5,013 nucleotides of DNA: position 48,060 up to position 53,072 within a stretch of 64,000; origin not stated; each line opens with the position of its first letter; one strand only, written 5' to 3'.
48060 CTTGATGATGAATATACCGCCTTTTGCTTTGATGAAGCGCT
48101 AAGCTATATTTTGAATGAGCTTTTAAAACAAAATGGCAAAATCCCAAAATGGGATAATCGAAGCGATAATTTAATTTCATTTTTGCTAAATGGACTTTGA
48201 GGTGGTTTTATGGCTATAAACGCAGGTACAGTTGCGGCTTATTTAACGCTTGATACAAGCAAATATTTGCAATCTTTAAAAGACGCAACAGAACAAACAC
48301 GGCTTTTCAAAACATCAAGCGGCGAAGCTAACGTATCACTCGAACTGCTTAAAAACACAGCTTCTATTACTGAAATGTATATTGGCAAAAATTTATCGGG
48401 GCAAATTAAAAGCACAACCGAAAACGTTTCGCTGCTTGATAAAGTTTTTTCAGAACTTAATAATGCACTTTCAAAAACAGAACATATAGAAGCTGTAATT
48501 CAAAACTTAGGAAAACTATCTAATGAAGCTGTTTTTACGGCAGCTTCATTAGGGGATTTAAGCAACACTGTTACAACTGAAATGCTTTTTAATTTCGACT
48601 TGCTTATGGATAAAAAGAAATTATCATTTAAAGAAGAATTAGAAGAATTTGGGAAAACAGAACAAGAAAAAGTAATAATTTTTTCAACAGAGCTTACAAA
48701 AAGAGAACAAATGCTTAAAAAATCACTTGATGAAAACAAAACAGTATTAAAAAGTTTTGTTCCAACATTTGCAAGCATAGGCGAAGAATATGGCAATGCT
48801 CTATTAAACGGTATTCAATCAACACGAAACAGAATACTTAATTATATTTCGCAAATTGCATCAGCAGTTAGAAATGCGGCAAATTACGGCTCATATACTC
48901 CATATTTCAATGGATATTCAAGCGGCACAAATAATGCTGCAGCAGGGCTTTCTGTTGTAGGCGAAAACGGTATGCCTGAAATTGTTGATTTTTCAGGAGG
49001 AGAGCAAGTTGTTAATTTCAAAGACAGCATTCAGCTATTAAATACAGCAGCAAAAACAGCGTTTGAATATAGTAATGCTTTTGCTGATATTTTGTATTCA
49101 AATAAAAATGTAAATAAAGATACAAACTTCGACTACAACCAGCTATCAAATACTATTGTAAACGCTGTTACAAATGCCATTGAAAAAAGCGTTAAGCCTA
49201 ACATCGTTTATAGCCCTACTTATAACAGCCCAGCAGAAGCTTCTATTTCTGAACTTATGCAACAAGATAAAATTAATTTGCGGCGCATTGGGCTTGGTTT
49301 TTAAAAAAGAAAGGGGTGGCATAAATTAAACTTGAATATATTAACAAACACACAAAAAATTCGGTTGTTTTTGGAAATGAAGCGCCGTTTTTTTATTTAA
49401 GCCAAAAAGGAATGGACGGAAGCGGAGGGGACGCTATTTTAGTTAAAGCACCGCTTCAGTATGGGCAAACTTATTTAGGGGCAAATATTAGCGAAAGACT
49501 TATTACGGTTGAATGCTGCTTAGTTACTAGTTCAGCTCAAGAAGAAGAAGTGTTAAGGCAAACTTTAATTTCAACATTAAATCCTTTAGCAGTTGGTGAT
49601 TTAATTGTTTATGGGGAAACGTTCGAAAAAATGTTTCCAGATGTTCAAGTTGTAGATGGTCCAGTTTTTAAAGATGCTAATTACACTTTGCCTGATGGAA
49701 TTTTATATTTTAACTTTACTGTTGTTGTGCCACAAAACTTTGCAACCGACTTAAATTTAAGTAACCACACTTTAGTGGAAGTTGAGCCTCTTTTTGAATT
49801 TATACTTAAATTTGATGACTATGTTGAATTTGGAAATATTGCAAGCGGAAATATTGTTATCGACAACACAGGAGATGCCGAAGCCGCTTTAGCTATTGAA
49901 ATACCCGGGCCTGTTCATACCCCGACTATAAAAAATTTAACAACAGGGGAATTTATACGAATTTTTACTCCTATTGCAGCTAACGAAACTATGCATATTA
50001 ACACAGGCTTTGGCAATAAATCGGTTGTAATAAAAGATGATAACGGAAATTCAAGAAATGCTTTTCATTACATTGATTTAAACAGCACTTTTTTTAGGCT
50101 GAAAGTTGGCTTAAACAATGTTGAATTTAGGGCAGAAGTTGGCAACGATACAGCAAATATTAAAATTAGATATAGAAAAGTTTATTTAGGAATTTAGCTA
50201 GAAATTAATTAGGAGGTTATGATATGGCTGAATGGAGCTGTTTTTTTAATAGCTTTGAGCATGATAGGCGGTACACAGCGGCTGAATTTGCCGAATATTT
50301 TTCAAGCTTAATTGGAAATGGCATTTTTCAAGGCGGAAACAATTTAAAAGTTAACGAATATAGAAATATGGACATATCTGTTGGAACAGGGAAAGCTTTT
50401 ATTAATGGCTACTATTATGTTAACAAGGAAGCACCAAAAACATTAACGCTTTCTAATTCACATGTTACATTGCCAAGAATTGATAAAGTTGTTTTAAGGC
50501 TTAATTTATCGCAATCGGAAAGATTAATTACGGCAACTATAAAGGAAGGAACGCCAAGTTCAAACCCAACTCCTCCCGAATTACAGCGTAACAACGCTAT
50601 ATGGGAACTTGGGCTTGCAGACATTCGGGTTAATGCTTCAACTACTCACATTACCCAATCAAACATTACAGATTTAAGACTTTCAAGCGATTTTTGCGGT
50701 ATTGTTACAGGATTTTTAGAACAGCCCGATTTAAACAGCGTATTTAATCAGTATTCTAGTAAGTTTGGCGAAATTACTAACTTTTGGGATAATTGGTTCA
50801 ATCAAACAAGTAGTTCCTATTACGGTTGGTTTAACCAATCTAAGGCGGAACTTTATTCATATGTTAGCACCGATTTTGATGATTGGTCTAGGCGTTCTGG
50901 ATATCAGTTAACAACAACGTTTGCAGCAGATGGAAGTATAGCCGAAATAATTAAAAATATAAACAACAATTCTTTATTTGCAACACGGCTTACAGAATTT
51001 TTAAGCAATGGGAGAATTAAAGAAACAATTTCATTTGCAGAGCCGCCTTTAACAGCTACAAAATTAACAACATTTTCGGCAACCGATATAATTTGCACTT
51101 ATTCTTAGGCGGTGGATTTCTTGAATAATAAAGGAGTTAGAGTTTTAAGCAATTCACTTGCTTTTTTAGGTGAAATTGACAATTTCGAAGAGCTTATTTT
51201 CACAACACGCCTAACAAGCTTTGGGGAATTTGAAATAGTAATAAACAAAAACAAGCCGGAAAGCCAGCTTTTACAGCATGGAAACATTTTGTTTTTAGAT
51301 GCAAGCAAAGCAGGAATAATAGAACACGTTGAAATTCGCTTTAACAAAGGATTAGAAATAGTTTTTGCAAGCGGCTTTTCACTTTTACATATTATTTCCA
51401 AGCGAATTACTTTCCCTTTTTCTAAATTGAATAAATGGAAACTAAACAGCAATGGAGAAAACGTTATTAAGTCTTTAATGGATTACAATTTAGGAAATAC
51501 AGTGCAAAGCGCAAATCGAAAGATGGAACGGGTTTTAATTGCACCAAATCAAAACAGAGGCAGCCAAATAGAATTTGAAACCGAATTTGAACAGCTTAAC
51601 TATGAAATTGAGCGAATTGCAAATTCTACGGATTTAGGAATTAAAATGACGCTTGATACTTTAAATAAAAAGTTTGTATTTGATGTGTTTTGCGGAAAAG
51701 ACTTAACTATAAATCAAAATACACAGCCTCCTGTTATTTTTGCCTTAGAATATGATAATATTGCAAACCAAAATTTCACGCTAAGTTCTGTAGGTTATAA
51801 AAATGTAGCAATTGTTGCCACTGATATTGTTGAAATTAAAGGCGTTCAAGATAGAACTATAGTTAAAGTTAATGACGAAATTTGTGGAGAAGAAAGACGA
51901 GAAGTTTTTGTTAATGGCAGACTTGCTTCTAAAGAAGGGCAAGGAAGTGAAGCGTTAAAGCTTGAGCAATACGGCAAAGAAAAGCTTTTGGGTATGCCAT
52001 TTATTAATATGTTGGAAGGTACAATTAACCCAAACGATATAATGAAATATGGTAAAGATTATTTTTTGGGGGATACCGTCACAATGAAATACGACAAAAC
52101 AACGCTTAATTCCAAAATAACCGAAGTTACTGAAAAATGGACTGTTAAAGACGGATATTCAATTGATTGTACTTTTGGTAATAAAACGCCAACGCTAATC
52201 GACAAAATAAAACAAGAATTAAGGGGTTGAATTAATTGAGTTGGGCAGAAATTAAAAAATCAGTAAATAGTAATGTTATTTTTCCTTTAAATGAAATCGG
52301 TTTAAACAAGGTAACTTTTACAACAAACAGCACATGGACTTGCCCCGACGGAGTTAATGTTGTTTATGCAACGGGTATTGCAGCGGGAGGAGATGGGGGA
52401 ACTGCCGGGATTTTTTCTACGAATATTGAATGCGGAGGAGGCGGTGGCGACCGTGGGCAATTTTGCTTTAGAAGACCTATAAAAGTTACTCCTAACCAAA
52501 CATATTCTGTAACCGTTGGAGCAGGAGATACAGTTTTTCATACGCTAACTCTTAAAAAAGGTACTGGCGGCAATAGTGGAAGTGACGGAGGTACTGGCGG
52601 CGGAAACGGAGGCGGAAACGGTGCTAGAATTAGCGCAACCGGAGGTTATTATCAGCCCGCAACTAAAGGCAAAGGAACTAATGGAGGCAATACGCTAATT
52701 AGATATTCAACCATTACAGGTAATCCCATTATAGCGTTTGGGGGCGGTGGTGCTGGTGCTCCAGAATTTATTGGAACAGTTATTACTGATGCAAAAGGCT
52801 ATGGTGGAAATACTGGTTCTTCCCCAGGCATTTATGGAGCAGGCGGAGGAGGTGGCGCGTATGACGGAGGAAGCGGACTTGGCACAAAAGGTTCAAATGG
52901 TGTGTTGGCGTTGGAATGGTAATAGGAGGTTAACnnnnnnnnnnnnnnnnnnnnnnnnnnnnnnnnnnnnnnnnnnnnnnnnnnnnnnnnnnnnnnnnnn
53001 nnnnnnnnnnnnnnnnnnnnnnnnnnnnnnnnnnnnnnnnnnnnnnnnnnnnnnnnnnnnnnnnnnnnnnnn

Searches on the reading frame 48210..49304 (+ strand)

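Call 45: search_protein_families(library=phrogs, proteins=[window:48210-49304:+], max_evalue=0.001)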
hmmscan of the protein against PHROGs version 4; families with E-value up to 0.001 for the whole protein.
window:48210-49304:+ (364 aa): 2 families
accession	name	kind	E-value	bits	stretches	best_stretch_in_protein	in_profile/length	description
phrog_19914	-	tail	3.7e-05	23.1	1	236-324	842-922/946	tail length tape measure protein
phrog_13339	-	tail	0.00026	19.2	1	210-278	2006-2070/2156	tail length tape measure protein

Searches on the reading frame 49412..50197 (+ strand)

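Call 45: search_protein_families(library=phrogs, proteins=[window:49412-50197:+], max_evalue=0.001)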
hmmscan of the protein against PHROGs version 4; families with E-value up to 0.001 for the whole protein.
window:49412-50197:+ (261 aa): 3 families
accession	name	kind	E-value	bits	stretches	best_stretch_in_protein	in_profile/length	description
phrog_36410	-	unknown function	4.7e-23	82.7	1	147-261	9-125/125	-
phrog_33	-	tail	4e-21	76.7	1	16-260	77-279/651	distal tail protein Dit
phrog_5577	-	tail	4.8e-12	46.9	1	28-258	70-294/295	minor tail protein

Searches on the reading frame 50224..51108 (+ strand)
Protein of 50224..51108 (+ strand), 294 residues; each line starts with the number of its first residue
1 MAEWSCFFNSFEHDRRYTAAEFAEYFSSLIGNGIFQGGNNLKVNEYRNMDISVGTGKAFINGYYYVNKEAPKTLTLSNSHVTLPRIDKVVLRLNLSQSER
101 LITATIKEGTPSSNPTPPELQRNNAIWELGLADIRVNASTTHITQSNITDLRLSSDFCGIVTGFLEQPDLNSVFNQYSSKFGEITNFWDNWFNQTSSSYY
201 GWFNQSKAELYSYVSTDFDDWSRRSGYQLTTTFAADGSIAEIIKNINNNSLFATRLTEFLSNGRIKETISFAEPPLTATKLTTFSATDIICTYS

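Call 45: search_protein_families(library=phrogs, proteins=[window:50224-51108:+], max_evalue=0.001)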
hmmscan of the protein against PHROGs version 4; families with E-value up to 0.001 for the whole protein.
window:50224-51108:+ (294 aa): 11 families
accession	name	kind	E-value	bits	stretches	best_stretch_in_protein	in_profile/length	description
phrog_1220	-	head and packaging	1.9e-69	236.5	1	1-210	6-227/574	head protein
phrog_27282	-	unknown function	2.8e-61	208.8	1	1-186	1-186/445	-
phrog_5339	-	head and packaging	4.3e-55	188.2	1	1-222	4-214/633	virion structural protein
phrog_9534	-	head and packaging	7.4e-49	168.1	1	3-171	2-167/303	head protein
phrog_35103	-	unknown function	1.1e-41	143.8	1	4-259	3-262/916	-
phrog_18805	-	unknown function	1.5e-32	114.1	1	1-184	1-184/457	-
phrog_3398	-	head and packaging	2.6e-14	54.3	1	32-153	41-167/359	virion structural protein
phrog_13571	-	head and packaging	1.8e-12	48.2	1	34-151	29-148/356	virion structural protein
phrog_17342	-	unknown function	1.8e-10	41.6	1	47-152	52-157/326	-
phrog_20556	-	tail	9.9e-10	39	1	27-152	25-139/528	baseplate protein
phrog_6779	-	tail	9.1e-09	36.4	1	20-152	16-155/276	tail protein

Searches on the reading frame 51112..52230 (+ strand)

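Call 45: search_protein_families(library=phrogs, proteins=[window:51112-52230:+], max_evalue=0.001)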
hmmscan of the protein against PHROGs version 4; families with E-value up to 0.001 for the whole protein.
window:51112-52230:+ (372 aa): 2 families
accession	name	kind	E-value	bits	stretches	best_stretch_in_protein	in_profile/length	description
phrog_538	-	tail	1.8e-79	269.1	1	9-370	31-388/684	minor tail protein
phrog_33036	-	unknown function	2.9e-11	44.7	1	284-371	32-120/120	-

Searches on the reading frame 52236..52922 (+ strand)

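Call 46: search_protein_families(library=pfam, proteins=[window:52236-52922:+], max_evalue=0.001)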
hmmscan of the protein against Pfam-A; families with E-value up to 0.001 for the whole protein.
window:52236-52922:+ (228 aa): 1 family
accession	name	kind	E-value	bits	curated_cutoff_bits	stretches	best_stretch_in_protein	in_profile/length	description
PF21722.4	Gly_rich_2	-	1.5e-05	25.6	24.3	1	29-224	3-221/226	Glycine-rich domain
